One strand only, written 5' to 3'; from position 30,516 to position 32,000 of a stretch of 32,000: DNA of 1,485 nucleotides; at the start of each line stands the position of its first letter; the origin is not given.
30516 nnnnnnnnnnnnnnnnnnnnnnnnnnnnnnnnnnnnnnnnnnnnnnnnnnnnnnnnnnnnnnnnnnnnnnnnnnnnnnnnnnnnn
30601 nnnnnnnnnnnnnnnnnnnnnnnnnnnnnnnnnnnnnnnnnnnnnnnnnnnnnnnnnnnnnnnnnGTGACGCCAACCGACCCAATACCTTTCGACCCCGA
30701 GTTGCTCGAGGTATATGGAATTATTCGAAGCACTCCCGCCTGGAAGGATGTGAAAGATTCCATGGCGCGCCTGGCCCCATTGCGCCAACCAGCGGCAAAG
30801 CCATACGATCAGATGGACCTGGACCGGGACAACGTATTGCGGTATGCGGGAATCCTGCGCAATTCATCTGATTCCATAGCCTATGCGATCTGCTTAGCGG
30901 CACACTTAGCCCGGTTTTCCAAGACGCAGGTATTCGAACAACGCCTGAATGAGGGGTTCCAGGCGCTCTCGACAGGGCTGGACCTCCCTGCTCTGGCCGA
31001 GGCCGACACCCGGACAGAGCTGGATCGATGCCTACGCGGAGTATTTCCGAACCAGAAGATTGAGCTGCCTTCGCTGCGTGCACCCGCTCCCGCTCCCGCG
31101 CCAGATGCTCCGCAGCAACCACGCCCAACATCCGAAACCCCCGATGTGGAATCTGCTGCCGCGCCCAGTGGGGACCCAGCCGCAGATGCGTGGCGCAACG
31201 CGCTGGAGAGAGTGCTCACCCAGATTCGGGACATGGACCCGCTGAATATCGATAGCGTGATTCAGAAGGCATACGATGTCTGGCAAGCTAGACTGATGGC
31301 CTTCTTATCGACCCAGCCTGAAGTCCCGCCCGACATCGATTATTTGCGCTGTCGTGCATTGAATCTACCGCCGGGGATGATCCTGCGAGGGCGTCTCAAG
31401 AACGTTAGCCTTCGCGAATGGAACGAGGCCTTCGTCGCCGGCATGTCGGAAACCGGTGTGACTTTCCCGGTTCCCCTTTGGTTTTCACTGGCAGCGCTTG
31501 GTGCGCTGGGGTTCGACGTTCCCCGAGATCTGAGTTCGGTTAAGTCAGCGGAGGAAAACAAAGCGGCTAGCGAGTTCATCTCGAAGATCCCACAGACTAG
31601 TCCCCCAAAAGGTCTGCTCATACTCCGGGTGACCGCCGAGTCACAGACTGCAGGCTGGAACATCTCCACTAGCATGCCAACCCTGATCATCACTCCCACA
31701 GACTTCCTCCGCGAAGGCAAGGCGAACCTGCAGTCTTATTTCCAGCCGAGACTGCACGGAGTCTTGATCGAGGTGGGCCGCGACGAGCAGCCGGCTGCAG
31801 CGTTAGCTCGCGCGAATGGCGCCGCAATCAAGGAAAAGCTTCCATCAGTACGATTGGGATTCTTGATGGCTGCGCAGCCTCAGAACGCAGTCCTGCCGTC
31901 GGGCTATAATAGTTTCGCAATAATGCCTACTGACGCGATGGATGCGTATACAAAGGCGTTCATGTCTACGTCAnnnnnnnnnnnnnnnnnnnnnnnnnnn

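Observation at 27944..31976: Translationally coupled three-gene cassette: 3-TM/BON-like protein, KAP-like NTPase, unknown 436-aa protein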

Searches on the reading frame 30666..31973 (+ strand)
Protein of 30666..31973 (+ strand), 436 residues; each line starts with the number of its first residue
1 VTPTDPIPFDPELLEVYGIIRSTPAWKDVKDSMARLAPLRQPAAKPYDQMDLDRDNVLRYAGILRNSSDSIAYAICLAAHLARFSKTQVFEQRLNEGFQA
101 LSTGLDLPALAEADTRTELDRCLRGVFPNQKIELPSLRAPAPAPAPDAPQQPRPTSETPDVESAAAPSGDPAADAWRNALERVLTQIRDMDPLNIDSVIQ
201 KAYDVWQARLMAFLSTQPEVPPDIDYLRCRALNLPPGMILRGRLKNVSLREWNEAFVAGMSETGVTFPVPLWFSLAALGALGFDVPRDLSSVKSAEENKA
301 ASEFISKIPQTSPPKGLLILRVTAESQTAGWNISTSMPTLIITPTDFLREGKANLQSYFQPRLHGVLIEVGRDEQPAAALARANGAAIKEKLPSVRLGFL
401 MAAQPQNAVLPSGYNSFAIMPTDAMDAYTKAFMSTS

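Call 4: search_protein_families(library=pfam, proteins=[window:30666-31973:+], max_evalue=1)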
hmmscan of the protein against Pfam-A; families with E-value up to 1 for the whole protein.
window:30666-31973:+ (436 aa): 0 families

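Call 5: search_protein_families(library=padloc, proteins=[window:30666-31973:+], max_evalue=1)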
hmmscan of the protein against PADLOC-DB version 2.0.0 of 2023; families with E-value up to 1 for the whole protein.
window:30666-31973:+ (436 aa): 0 families

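Call 6: search_protein_families(library=ncbifam, proteins=[window:30666-31973:+], max_evalue=1)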
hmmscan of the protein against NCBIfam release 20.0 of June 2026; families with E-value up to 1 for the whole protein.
window:30666-31973:+ (436 aa): 0 families

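Call 18: find_homologous_proteins(query=window:30666-31973:+)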
Query window:30666-31973:+ (436 aa): 27 proteins with E <= 0.001 among 8000 candidates.
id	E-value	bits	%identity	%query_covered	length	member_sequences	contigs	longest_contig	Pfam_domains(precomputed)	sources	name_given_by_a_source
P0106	1.2e-286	968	100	100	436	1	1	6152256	-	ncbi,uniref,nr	ncbi:hypothetical protein EDE15_3557 [Edaphobacter aggregans]|uniref:Uncharacterized protein n=1 Tax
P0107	1.6e-161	556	64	61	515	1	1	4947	-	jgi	jgi:hypothetical protein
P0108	8.8e-158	544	60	100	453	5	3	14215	-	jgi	jgi:hypothetical protein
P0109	9.2e-157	541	59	98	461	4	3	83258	-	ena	-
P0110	9.2e-156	537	61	98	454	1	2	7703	-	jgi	jgi:hypothetical protein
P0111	1.9e-146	507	58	100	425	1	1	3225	-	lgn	-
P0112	1.3e-145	504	58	98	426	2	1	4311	-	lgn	-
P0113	1.7e-145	503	58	100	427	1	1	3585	-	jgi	jgi:hypothetical protein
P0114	1.6e-144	500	58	99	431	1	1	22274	-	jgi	jgi:hypothetical protein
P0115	2.3e-143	496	60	92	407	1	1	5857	-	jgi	jgi:hypothetical protein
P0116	1.9e-135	470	52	100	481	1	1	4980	-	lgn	-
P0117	1.9e-133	464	52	99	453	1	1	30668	-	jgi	jgi:hypothetical protein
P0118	1.2e-131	458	54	99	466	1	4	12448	-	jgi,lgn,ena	-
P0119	2.4e-129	450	52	98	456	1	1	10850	-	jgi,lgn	jgi:hypothetical protein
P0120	4.6e-127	443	44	99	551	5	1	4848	-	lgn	-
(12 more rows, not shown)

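Call 55: search_protein_families(library=phrogs, proteins=[window:30666-31973:+], max_evalue=0.1)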
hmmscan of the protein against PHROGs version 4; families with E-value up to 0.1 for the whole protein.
window:30666-31973:+ (436 aa): 0 families

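Call 64: search_solved_structures(query=A2, max_evalue=10)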
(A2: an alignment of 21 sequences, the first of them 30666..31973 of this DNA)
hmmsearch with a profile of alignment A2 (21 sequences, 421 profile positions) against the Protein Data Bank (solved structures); distinct sequences matched with E-value up to 10: 0.
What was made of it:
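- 30666..31976 (+): Gene C: 436-aa protein, mostly helical with a small alpha/beta subdomain and a variable P/A-rich linker. It is homologous to the C-terminal region of the fused B-C proteins. No Pfam, PDB or PADLOC match (calls 4, 5, 64).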

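Call 79: search_protein_representatives(alignment_id=A6)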
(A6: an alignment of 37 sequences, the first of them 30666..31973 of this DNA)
Query: 37 sequences, 1067 profile positions. Proteins with E-value up to 0.001 (for the whole library): 1755; up to 1e-10: 1360; up to 1e-30: 780. The best 150 are listed.
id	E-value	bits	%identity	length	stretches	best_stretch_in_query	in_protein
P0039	0.0e+00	1103.5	-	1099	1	1-1065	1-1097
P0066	0.0e+00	1094.7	-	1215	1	1-1062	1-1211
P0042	0.0e+00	1078.2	-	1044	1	1-989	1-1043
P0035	0.0e+00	1028.4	-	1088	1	8-1066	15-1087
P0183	0.0e+00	1022.3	-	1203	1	1-1063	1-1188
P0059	1.3e-297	1007.1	-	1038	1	1-990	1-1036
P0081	6.7e-287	971.7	-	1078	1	1-1064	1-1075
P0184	3.5e-283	959.4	-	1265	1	1-1056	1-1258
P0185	4.9e-282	955.6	-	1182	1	1-1009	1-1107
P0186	7.7e-282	954.9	-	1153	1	1-997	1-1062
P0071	2.0e-280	950.3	-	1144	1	3-1035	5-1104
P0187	8.2e-279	944.9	-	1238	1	1-1011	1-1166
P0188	6.4e-278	942.0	-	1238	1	1-1014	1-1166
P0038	7.6e-277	938.4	-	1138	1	1-1020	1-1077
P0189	9.8e-277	938.0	-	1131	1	1-1021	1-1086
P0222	3.0e-248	843.7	-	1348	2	1-637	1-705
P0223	9.8e-248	842.0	-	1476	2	1-626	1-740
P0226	5.2e-246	836.3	-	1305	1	1-1054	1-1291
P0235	1.4e-238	811.7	-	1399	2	1-498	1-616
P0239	3.1e-237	807.2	-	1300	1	1-957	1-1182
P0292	1.9e-213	728.5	-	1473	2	1-628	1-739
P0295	5.9e-213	726.8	-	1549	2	20-887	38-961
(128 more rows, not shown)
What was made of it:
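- The fused form dominates the 1,755 clusters at 50% identity (call 79).
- Tried and rejected: The exhaustive profile search was meant to find other architectures of C. The profile kept the B columns, so it measured the size of the whole B-C family instead (call 79).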

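Call 80: search_protein_families(library=pfam, proteins=[P0222, P0223, P0235, P0292, P0295, P0226, P0239], max_evalue=0.001)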
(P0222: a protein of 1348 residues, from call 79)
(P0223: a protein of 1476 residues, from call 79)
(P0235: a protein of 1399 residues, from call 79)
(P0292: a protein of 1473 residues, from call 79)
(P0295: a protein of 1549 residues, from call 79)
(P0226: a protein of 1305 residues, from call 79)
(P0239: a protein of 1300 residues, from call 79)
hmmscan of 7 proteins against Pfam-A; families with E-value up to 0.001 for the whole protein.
P0222 (1348 aa): 0 families

P0223 (1476 aa): 2 families
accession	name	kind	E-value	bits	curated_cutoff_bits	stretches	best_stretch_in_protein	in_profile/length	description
PF13191.12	AAA_16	-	2.3e-06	28.7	32.6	1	32-135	12-111/167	AAA ATPase domain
PF13401.12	AAA_22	-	0.00076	20.2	27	0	47-168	6-80/130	AAA domain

P0235 (1399 aa): 0 families

P0292 (1473 aa): 1 family
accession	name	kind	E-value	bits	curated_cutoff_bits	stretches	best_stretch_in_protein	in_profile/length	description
PF13191.12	AAA_16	-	0.00058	20.8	32.6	0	32-76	10-51/167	AAA ATPase domain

P0295 (1549 aa): 14 families
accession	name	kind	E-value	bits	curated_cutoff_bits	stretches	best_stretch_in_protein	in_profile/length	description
PF25174.1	Beta-prop_THOC3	-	1.1e-18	67.7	305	1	1271-1494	46-270/272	THOC3 beta-propeller domain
PF24814.1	WD40_Prp19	-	6.4e-14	52.1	320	1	1283-1516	21-258/281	Prp19 WD40 domain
PF00400.38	WD40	-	7.1e-11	42.6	27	0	1436-1465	9-39/39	WD domain, G-beta repeat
PF24817.1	WD40_WDHD1_1st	-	1.2e-10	41.6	109.9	1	1274-1496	49-283/291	WDHD1 first WD40 domain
PF23414.1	Beta-prop_EML_2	-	4e-10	39.9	90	0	1458-1497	19-58/266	Echinoderm microtubule-associated protein second beta-propeller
PF25173.1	Beta-prop_WDR3_1st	-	2.5e-09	37.5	154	1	1372-1512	4-149/184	WDR3 first beta-propeller domain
PF24780.1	WD40_MABP1-WDR62_1st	-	1e-07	32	496.3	1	1404-1511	3-119/328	MABP1/WDR62 first WD40 domain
PF24807.1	WD40_CDC20-Fz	-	2.1e-07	31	200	1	1412-1479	22-93/292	CDC20/Fizzy WD40 domain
PF25168.1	Beta-prop_WDR36-Utp21_2nd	-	2.8e-07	30.6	84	1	1372-1496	174-299/335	WDR36/Utp21 second beta-propeller domain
PF24805.1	EIF3I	-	5.3e-06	26.2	200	1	1432-1511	46-124/324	EIF3I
PF25171.1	Beta-prop_WDR36-Utp21_1st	-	4.1e-05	23.6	80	1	1375-1486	128-244/266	WDR36/Utp21 first beta-propeller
PF12894.13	ANAPC4_WD40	-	0.00012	22.6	22.9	0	1435-1480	36-81/91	Anaphase-promoting complex subunit 4 WD40 domain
PF23389.1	Beta-prop_WDR19_1st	-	0.0004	19.9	27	1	1412-1497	12-100/325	WDR19 first beta-propeller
PF25175.1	Beta-prop_WDR5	-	0.00072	19.3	250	0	1282-1489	64-277/296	WDR5 beta-propeller domain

P0226 (1305 aa): 1 family
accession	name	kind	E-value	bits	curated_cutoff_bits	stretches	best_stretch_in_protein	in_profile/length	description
PF13191.12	AAA_16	-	7.3e-06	27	32.6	1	34-170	14-141/167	AAA ATPase domain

P0239 (1300 aa): 1 family
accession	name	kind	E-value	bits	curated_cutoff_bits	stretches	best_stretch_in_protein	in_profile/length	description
PF13191.12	AAA_16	-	5.4e-07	30.7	32.6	1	35-114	10-86/167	AAA ATPase domain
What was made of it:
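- On STAND NTPases (nSTAND5 / NACHT): Only one family member of seven long ones examined has WD40 repeats (call 80).
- Closest known: STAND NTPases. Same: One member has a C-terminal WD40 propeller (call 80).
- One family member adds a C-terminal WD40 propeller, as STAND sensors do (call 80). One variant is WD40-fused (call 80).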

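Call 90: find_encoding_contigs(protein=P0106, flank=10000, max_places=1)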
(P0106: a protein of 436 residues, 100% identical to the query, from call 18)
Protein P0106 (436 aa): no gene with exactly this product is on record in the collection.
